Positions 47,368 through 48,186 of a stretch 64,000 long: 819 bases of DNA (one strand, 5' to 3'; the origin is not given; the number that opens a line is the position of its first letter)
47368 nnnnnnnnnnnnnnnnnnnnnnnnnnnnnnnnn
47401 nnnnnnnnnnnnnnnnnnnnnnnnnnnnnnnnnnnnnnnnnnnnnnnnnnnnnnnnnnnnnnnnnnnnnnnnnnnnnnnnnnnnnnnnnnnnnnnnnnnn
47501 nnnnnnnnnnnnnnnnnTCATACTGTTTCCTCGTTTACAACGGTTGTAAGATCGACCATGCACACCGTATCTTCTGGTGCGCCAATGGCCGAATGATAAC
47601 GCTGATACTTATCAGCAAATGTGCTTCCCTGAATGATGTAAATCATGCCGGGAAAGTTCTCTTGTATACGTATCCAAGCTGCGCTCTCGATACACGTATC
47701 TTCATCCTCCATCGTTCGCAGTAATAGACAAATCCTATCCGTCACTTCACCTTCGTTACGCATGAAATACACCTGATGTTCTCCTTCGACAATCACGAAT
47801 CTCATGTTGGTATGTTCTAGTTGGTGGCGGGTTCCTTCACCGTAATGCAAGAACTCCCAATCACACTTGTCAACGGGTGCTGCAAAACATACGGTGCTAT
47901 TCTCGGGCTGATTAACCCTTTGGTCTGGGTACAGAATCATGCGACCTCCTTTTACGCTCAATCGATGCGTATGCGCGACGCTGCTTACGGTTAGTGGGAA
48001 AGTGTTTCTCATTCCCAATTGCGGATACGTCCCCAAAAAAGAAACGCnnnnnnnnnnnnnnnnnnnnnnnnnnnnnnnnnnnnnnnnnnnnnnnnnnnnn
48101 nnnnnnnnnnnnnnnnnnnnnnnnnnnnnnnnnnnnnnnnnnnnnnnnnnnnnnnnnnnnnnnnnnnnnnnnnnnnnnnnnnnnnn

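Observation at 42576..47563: MoxR AAA+ ATPase and vWA/metallopeptidase pair embedded with an acidic 434-aa protein, a 265-aa protein and a membrane HExxH protein in the early operon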

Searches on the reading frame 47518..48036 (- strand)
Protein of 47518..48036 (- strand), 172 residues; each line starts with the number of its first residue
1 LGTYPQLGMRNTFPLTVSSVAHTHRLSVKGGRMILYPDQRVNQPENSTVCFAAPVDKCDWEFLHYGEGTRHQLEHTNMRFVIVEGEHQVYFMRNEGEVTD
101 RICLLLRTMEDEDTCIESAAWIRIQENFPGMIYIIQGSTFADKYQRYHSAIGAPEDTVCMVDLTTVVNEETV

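Call 3: search_protein_families(library=pfam, proteins=[window:47518-48036:-], max_evalue=0.01)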
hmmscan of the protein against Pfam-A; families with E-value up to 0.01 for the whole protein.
window:47518-48036:- (172 aa): 0 families

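Call 4: search_protein_families(library=phrogs, proteins=[window:47518-48036:-], max_evalue=0.001)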
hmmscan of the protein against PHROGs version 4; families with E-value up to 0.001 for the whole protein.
window:47518-48036:- (172 aa): 0 families

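Call 6: search_protein_families(library=ncbifam, proteins=[window:47518-48036:-], max_evalue=0.01)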
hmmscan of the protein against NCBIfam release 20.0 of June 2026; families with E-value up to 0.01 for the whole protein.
window:47518-48036:- (172 aa): 0 families

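Call 7: search_protein_families(library=padloc, proteins=[window:47518-48036:-], max_evalue=0.01)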
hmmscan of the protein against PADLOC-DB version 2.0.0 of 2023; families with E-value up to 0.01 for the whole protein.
window:47518-48036:- (172 aa): 0 families
